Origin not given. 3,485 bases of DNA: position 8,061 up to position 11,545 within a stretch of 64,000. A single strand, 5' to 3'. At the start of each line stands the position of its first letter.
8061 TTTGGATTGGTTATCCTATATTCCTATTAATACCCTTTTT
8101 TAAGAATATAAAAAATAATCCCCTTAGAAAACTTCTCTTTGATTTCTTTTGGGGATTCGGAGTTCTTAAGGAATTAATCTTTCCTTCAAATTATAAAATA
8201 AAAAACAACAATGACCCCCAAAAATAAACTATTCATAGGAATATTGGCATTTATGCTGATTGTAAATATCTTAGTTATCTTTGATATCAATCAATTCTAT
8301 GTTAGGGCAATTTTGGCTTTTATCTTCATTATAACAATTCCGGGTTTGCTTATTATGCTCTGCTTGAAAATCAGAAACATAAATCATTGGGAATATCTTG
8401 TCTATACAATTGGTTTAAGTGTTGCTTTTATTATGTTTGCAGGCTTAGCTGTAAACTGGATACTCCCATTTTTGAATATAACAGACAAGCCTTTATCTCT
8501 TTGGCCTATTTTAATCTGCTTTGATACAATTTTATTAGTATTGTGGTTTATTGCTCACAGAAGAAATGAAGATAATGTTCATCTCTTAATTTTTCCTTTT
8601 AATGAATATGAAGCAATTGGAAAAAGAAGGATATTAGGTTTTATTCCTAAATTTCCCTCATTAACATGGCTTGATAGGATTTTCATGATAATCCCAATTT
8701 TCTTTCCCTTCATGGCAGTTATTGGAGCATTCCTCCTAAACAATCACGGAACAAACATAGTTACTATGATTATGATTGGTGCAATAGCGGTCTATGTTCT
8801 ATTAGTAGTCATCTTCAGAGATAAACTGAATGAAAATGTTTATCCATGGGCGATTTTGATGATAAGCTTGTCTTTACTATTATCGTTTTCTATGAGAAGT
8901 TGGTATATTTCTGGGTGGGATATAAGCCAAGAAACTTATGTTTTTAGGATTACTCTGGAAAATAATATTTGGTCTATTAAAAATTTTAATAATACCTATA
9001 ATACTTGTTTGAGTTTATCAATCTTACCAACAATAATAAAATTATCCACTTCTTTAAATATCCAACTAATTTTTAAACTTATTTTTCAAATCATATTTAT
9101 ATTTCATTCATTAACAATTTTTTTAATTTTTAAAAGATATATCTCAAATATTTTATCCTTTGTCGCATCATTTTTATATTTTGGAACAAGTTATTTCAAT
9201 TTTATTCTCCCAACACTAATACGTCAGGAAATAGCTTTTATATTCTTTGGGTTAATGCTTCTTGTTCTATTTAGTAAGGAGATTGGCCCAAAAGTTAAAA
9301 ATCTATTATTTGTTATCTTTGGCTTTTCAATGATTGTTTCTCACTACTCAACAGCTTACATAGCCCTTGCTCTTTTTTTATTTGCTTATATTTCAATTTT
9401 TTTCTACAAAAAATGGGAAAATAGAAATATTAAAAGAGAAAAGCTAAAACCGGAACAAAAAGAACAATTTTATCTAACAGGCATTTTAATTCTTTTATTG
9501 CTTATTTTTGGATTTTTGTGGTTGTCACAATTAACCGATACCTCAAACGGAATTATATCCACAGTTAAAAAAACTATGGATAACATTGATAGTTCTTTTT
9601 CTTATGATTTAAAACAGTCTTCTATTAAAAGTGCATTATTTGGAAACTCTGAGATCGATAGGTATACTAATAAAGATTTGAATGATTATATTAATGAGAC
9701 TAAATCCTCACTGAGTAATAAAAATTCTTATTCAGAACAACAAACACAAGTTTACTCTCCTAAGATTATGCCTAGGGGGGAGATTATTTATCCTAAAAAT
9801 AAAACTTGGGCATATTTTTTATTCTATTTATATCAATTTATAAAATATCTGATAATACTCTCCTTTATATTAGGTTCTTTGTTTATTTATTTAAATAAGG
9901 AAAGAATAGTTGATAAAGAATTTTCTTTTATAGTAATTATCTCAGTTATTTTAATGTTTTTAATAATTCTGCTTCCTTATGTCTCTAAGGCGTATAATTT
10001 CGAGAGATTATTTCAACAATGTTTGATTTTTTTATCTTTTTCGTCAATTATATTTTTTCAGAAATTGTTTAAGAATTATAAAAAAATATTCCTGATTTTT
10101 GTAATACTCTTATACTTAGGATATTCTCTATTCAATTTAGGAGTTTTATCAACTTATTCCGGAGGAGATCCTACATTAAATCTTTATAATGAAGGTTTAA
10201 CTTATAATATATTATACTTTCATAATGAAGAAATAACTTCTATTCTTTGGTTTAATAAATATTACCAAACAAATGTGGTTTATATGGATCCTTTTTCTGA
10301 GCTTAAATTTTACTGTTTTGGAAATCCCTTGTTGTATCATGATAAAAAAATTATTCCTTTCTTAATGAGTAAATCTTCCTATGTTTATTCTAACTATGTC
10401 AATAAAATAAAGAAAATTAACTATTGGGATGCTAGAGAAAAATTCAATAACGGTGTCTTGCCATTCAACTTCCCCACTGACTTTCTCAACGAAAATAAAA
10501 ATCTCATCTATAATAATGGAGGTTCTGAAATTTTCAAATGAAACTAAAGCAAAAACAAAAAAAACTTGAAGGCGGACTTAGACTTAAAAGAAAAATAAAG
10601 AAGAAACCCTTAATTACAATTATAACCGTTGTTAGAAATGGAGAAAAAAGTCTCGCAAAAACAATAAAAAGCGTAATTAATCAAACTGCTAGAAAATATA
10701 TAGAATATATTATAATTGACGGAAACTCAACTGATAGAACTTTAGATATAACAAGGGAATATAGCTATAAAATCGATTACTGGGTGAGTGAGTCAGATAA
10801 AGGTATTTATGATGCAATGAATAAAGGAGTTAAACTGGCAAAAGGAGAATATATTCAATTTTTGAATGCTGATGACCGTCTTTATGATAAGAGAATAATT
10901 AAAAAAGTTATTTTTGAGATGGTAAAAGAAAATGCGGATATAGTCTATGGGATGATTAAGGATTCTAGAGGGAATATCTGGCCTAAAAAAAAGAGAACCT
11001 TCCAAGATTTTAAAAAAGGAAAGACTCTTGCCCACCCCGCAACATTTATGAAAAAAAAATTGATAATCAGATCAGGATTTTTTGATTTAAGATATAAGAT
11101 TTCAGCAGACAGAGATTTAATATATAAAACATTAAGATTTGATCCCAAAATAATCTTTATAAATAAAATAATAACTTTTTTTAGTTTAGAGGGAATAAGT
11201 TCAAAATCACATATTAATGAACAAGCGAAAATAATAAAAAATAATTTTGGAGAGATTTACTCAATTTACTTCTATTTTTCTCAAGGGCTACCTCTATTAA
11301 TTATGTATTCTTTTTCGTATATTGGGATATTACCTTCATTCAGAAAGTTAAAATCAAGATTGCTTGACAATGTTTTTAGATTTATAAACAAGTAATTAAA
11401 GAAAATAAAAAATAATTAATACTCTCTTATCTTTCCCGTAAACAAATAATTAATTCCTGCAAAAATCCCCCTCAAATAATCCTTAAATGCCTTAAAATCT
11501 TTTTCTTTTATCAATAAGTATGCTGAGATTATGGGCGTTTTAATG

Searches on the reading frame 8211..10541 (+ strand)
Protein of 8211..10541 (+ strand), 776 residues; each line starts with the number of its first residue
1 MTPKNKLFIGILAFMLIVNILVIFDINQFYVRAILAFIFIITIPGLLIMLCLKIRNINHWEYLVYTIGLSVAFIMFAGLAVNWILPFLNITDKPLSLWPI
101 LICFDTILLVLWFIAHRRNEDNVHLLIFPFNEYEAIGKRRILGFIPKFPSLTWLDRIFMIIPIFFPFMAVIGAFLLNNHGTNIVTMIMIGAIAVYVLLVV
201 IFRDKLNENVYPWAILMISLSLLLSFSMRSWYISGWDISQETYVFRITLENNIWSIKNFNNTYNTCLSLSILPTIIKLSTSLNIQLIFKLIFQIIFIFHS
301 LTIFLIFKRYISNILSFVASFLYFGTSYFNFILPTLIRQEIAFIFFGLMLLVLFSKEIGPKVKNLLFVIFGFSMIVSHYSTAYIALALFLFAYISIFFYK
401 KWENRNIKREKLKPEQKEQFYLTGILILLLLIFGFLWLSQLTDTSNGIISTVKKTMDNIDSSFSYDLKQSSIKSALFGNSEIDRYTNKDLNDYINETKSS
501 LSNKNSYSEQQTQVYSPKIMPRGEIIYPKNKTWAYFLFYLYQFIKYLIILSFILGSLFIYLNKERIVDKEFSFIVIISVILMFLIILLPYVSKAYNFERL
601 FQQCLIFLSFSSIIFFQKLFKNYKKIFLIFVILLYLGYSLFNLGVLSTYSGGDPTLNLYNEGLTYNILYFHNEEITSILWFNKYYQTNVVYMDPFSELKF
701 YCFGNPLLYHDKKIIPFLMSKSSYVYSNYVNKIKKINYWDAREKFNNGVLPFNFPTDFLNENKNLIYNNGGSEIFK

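Call 37: search_protein_families(library=pfam, proteins=[window:8211-10541:+], max_evalue=0.001)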
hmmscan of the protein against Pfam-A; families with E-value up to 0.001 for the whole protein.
window:8211-10541:+ (776 aa): 2 families
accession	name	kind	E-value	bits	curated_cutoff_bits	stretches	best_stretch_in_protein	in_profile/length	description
PF09971.14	DUF2206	-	3.8e-24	85.7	35.6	2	539-775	115-368/368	Predicted membrane protein (DUF2206)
PF16982.10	Flp1_like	-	0.00015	21.6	33.5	1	174-208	2-34/49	Putative Flagellin, Flp1-like, domain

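Call 57: search_solved_structures(query=A2, max_evalue=1)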
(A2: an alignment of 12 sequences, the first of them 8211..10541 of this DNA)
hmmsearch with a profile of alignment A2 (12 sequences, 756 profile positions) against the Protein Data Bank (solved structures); distinct sequences matched with E-value up to 1: 0.

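Call 61: search_protein_families(library=pfam, alignment_id=A2, max_evalue=1)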
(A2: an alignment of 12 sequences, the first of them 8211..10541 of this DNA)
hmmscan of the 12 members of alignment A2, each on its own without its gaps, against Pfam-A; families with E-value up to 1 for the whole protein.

A. member 1, window:8211-10541:+ (776 aa): 3 families
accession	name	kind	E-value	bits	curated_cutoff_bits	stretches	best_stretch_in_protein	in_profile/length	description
PF09971.14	DUF2206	-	3.8e-24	85.7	35.6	2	539-775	115-368/368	Predicted membrane protein (DUF2206)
PF16982.10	Flp1_like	-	0.00015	21.6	33.5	1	174-208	2-34/49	Putative Flagellin, Flp1-like, domain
PF07760.16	DUF1616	-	0.18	11.4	31.6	1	14-118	5-116/307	Protein of unknown function (DUF1616)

B. families by the number of members that match (of 12 scanned): 10 families
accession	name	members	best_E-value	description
PF09971.14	DUF2206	12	2.6e-32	Predicted membrane protein (DUF2206)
PF07760.16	DUF1616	4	0.00032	Protein of unknown function (DUF1616)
PF16982.10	Flp1_like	2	0.00015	Putative Flagellin, Flp1-like, domain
PF13567.11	DUF4131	2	0.028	Domain of unknown function (DUF4131)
PF24677.1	DUF7657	1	8.1e-08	Domain of unknown function (DUF7657)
PF07695.17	7TMR-DISM_7TM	1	0.0084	7TM diverse intracellular signalling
PF19401.4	DUF5976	1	0.083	Family of unknown function (DUF5976)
PF04151.21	PPC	1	0.13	Bacterial pre-peptidase C-terminal domain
PF08638.16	Med14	1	0.13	Mediator complex subunit MED14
PF07970.17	COPIIcoated_ERV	1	0.44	Endoplasmic reticulum vesicle transporter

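Call 63: find_homologous_proteins(query=window:8211-10541:+, max_evalue=1e-20)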
Query window:8211-10541:+ (776 aa): 453 proteins with E <= 1e-20 among 8000 candidates; the best 120 are listed.
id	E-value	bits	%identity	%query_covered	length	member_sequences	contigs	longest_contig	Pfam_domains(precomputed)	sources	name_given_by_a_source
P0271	0.0e+0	1326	79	100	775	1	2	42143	PF09971.15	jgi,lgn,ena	-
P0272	0.0e+0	1260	75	100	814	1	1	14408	PF09971.15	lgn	-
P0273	0.0e+0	1099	66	99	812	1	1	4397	PF09971.15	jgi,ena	-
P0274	0.0e+0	1090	68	100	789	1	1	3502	PF09971.15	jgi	jgi:uncharacterized membrane protein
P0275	0.0e+0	1077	66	97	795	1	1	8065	PF09971.15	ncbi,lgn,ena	-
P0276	0.0e+0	1067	66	100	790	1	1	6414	PF09971.15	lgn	-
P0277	0.0e+0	1032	99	63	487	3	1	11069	PF09971.15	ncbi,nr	ncbi:MAG: DUF2206 domain-containing protein, partial [Candidatus Nanoarchaeia archaeon]|nr:DUF2206 d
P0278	5.4e-297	1006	61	100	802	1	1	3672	PF09971.15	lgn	-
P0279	1.2e-290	985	62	100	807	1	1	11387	PF09971.15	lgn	-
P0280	1.7e-263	895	57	100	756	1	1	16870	PF09971.15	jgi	jgi:uncharacterized membrane protein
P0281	1.8e-256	872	55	100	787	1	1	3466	PF09971.15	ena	-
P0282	2.0e-251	855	54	100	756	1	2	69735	PF09971.15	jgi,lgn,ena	-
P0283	2.2e-245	835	52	100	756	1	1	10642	PF09971.15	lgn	-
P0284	1.6e-241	822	54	99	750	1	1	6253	PF09971.15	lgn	-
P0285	1.2e-240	819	53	100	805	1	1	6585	PF09971.15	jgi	jgi:uncharacterized membrane protein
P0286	1.1e-233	796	55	100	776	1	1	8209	PF09971.15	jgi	-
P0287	9.3e-231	787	53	100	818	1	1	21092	PF09971.15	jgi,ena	-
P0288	4.7e-230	784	50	100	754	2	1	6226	PF09971.15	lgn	-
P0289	4.1e-223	761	53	100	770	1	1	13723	PF09971.15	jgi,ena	-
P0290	4.3e-222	758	51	100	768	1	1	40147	PF09971.15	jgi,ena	-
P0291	1.3e-220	753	50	100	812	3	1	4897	PF09971.15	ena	-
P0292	1.3e-219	750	53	100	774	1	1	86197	PF09971.15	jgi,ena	-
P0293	7.0e-214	731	51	100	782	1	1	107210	PF09971.15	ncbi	-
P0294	3.8e-212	725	47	100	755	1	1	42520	PF09971.15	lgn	-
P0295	2.3e-209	716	50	100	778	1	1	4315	PF09971.15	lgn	-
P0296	4.1e-208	712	47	100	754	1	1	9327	PF09971.15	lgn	-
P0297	8.6e-203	694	52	94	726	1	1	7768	PF09971.15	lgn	-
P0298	5.7e-198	678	49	100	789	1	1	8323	PF09971.15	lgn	-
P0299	5.2e-195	668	49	100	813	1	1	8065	PF09971.15,PF13231.13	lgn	-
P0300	2.9e-186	640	48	99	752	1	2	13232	PF09971.15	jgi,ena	-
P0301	8.8e-186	638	49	94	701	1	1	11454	PF09971.15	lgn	-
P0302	5.3e-182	625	46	100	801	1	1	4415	PF09971.15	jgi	jgi:uncharacterized membrane protein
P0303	2.8e-181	623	44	100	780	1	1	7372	PF09971.15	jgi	-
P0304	2.4e-177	610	46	100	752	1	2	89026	PF07760.17,PF09971.15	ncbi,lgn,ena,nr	ncbi:MAG TPA: DUF2206 domain-containing protein [Candidatus Pacearchaeota archaeon]|nr:DUF2206 domai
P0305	9.6e-177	608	46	100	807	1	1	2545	PF09971.15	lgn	-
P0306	1.9e-176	607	47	99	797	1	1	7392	PF09971.15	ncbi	-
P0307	2.3e-176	607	44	100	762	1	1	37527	PF09971.15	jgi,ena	-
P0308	1.2e-175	604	44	100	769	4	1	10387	PF09971.15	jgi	-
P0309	1.4e-174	601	45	100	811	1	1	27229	PF09971.15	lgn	-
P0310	3.8e-174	599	45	100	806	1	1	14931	PF09971.15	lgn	-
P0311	2.0e-173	597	44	100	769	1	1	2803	PF09971.15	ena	-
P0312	1.2e-172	595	46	99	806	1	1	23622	PF09971.15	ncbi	-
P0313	1.5e-172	594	47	100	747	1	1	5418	PF09971.15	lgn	-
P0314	4.1e-172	593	46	99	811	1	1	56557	PF09971.15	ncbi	ncbi:MAG: DUF2206 domain-containing protein [Nanobdellota archaeon]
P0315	9.5e-172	592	46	99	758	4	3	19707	PF09971.15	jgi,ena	-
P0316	1.1e-171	591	45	100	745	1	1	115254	PF09971.15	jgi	jgi:uncharacterized membrane protein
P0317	3.5e-171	590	44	100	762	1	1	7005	PF09971.15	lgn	-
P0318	3.7e-171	590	45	100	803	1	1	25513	PF09971.15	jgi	jgi:uncharacterized membrane protein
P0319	5.0e-171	589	45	100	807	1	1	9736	PF09971.15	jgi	jgi:uncharacterized membrane protein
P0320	8.4e-171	588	43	100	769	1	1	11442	PF09971.15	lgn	-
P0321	3.7e-170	586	44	100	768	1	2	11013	PF09971.15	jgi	jgi:uncharacterized membrane protein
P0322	5.5e-170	586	43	100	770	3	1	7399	PF09971.15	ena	-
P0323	1.8e-169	584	43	100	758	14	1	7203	PF09971.15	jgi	-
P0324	4.4e-169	583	44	100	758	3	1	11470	PF09971.15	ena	-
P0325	6.1e-169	582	44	100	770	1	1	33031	PF09971.15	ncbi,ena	-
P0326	6.9e-169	582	45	99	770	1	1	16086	PF09971.15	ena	-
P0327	1.7e-168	581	47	94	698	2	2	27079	PF09971.15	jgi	-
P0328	1.1e-167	578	43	100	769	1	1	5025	PF09971.15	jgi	-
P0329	7.2e-167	575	45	100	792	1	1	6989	PF09971.15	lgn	-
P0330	2.0e-166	574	44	100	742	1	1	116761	PF09971.15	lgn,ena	-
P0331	3.1e-166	573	44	100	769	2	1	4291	PF09971.15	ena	-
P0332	4.2e-166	573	44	99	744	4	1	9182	PF09971.15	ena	-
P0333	4.8e-166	573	44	100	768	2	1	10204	PF09971.15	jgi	jgi:uncharacterized membrane protein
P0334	8.0e-166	572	44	100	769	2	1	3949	PF09971.15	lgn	-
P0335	9.1e-166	572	45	100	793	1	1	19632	PF09971.15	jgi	jgi:uncharacterized membrane protein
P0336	9.8e-166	572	45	99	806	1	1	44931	PF09971.15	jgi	jgi:uncharacterized membrane protein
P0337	1.8e-165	571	43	100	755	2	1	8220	PF09971.15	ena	-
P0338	2.3e-165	570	44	99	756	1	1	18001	PF09971.15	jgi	jgi:uncharacterized membrane protein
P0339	3.6e-165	570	43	100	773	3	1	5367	PF09971.15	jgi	jgi:uncharacterized membrane protein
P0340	5.3e-165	569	41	100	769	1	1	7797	PF09971.15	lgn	-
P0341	6.0e-165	569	42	100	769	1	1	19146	PF09971.15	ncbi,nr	ncbi:MAG: DUF2206 domain-containing protein [Actinobacteria bacterium]|nr:DUF2206 domain-containing 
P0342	6.2e-165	569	44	100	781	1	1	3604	PF09971.15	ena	-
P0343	1.2e-164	568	44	97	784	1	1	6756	PF09971.15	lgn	-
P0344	1.8e-163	564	42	100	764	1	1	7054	PF09971.15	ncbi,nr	ncbi:DUF2206 domain-containing protein [Patescibacteria group bacterium]|nr:DUF2206 domain-containin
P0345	3.7e-163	563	42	100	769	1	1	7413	PF09971.15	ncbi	-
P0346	5.4e-163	563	43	100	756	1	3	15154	PF09971.15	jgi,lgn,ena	-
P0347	1.0e-162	562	44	100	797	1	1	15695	PF09971.15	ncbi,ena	-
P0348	1.0e-162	562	43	100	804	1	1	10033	PF09971.15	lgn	-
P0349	1.5e-162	561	43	100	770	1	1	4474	PF09971.15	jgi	-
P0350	2.4e-162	560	43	100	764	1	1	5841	PF09971.15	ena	-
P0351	1.3e-161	558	43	100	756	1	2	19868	PF09971.15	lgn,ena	-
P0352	2.3e-161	557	44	98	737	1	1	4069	PF09971.15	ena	-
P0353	3.1e-161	557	42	100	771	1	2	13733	PF09971.15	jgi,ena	-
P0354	3.7e-161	557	44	100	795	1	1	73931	PF09971.15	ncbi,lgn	-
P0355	4.9e-161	556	45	100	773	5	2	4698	PF09971.15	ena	-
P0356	9.5e-161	555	42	100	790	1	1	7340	PF09971.15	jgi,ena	-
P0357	1.4e-160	555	41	100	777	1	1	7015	PF09971.15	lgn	-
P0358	2.4e-160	554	44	99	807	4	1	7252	PF09971.15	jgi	-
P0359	3.5e-160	553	42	100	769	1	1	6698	PF09971.15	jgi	-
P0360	1.1e-159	552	43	97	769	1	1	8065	PF09971.15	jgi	-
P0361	1.6e-159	551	43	100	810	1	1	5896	PF09971.15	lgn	-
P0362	2.7e-159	550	44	94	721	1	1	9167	PF09971.15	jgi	jgi:uncharacterized membrane protein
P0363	5.4e-159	549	42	100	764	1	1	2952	PF09971.15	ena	-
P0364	1.2e-158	548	42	100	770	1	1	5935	PF09971.15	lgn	-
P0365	2.0e-158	548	45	94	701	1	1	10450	PF09971.15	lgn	-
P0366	3.3e-158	547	42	100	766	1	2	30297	PF09971.15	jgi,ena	-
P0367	5.7e-158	546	42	100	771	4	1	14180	PF09971.15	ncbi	-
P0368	1.8e-157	544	44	100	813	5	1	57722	PF09971.15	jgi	-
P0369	4.8e-157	543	44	100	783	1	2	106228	PF09971.15,PF24677.2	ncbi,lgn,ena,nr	ncbi:DUF2206 domain-containing protein [Candidatus Pacearchaeota archaeon]|nr:DUF2206 domain-contain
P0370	1.0e-156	542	40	100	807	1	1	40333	PF09971.15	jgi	jgi:uncharacterized membrane protein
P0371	4.6e-156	540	41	98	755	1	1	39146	PF09971.15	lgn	-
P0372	6.3e-156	539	43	100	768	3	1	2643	PF09971.15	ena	-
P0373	1.7e-155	538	41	100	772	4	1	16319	PF09971.15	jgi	-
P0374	2.6e-155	537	42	100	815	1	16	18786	PF09971.15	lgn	-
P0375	7.6e-155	536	41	100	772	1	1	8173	PF09971.15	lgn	-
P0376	1.5e-154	535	43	100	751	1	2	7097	PF09971.15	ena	-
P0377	2.0e-154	534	43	100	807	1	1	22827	PF09971.15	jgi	jgi:uncharacterized membrane protein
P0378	2.7e-154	534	40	100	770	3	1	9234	PF09971.15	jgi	jgi:uncharacterized membrane protein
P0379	5.3e-154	533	42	100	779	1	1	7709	PF09971.15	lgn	-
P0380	7.0e-154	532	43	100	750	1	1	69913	PF09971.15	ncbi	-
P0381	7.7e-154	532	40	100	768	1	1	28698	PF09971.15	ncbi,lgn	-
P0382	8.4e-154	532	43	99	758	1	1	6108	PF09971.15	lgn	-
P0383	1.0e-153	532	43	100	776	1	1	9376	PF09971.15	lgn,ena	-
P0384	2.4e-153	531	43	99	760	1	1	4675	PF09971.15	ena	-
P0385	1.1e-152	529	43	100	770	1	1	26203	PF09971.15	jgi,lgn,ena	-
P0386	1.5e-152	528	43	100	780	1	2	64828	PF09971.15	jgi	jgi:uncharacterized membrane protein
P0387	1.9e-152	528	41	100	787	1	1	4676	PF09971.15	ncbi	-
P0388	2.0e-152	528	42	93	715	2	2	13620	PF09971.15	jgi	jgi:uncharacterized membrane protein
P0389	2.2e-152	528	41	100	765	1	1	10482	PF09971.15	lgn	-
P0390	2.4e-152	527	41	100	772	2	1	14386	PF09971.15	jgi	jgi:uncharacterized membrane protein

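Call 76: predict_structure(alignment_id=A4)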
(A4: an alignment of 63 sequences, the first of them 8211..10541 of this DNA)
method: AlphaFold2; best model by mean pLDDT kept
length: 776 residues; sequences in the alignment: 63
mean_pLDDT: 86.0   pTM: 0.88
mean pLDDT of the five models: 86.0, 82.2, 82.1, 80.3, 79.4
residues with pLDDT >= 90: 389; 70-90: 297; 50-70: 69; < 50: 21
segments of 3 or more residues with pLDDT < 50: 131-136, 138-147
pLDDT, mean of each block of 10 residues (from residue 1): 75 90 73 88 93 82 93 92 88 85 90 90 55 48 51 93 96 90 94 97 94 97 90 79 88 81 71 90 89 94 96 96 88 83 96 89 95 92 94 96 93 89 95 88 62 73 58 67 72 84 82 90 85 93 95 96 87 96 82 76 94 95 92 96 91 87 85 89 84 91 88 91 91 91 70 93 84 59
secondary structure, 60 per line:
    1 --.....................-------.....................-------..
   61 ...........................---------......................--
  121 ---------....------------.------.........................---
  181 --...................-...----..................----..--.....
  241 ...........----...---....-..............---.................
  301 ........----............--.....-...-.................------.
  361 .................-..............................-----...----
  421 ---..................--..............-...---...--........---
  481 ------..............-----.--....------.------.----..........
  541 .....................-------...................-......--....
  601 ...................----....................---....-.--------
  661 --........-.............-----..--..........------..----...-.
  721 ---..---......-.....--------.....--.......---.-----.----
elements in order (helices of 4 or more, strands of 3 or more residues): H3-23 H31-51 H59-87 H97-118 H153-177 H183-201 H210-227 H236-251 H262-265 H267-280 H284-308 H313-324 H327-331 H337-353 H360-377 H379-408 H424-441 H444-457 H470-477 H487-500 H509-512 H531-561 H569-587 H589-594 H597-619 H624-643 H647-650 H663-668 H672-684 H694-703 H729-734 E736-740 E749-753 H756-762

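Call 78: fold_search(model_id=the predicted structure, library=pdb)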
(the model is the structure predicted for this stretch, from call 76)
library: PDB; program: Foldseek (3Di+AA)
matches with E <= 10: 169; with E <= 0.001: 0
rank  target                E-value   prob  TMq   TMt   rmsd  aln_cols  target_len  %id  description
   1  7oci_F                1.2e-02  1.00  0.32  0.38  17.6       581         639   10  Cryo-EM structure of yeast Ost6p containing oligosaccharyltransferase complex (released 2022-02-16)
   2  5ogl_A                1.5e-02  1.00  0.34  0.37  12.6       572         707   12  Structure of bacterial oligosaccharyltransferase PglB in complex with an acceptor peptide and an lipid-linked oligosac (released 2017-10-25)
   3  7e9s_A                1.6e-02  1.00  0.33  0.30  15.9       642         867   12  Archaeal oligosaccharyltransferase AglB from Archaeoglobus fulgidus in complex with an inhibitory peptide and a dolich (released 2021-09-08)
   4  6s7t_A                2.4e-02  1.00  0.37  0.41  13.4       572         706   10  Cryo-EM structure of human oligosaccharyltransferase complex OST-B (released 2019-12-18)
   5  9n9j_I                2.7e-02  1.00  0.35  0.38  17.1       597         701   11  Structure of a GRP94 folding intermediate engaged with a CCDC134- and FKBP11-bound secretory translocon (released 2025-11-19)
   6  8b6l_I                4.8e-02  0.99  0.33  0.37  16.3       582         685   11  Subtomogram average of the human Sec61-TRAP-OSTA-translocon (released 2022-12-07)
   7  8if8_B                8.2e-02  0.99  0.38  0.46  12.6       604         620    9  Arabinosyltransferase AftA (released 2023-05-31)
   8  9s6t_A                1.0e-01  0.98  0.31  0.47  11.3       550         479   12  Ternary cryo-EM structure of chicken ALG12 with Dol25-PP-GlcNAc2Man7, Dol25-P-Man, and Fab (released 2026-03-18)
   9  8if8_C                1.1e-01  0.99  0.38  0.47  11.6       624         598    9  Arabinosyltransferase AftA (released 2023-05-31)
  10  6s7o_A                1.9e-01  0.97  0.34  0.39  15.4       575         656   12  Cryo-EM structure of human oligosaccharyltransferase complex OST-A (released 2019-12-18)
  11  8jzx_A                2.6e-01  0.08  0.09  0.12  27.5       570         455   12  SLC15A4 inhibitor complex (released 2023-09-27)
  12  6jb3                  3.4e-01  0.06  0.09  0.09  30.9       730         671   12  Structure of SUR1 subunit bound with repaglinide (released 2019-05-22)
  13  9okf                  5.2e-01  0.05  0.08  0.10  27.2       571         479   11  Cryo-EM structure of human SV2A in the apo state (released 2025-12-10)
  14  9jxl                  9.3e-01  0.06  0.13  0.15  24.0       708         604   13  Cryo-EM structure of human XPR1 in an open state at the intracellular gate and a closed state at the extracellular gate, (released 2025-08-27)
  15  9jxm                  1.1e+00  0.07  0.13  0.16  23.9       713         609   11  Cryo-EM structure of one subunit of the human XPR1 homodimer with both the intracellular and extracellular gates in an o (released 2025-08-27)
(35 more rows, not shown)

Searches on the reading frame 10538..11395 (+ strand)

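Call 37: search_protein_families(library=pfam, proteins=[window:10538-11395:+], max_evalue=0.001)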
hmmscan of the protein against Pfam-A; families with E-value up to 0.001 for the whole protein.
window:10538-11395:+ (285 aa): 2 families
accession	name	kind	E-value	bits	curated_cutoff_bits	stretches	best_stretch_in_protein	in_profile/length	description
PF00535.33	Glycos_transf_2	-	2.2e-26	93.2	23.3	1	27-163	1-132/168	Glycosyl transferase family 2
PF10111.15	Glyco_tranf_2_2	-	9.2e-05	22.5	27.3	1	28-115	2-94/276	Glycosyltransferase like family 2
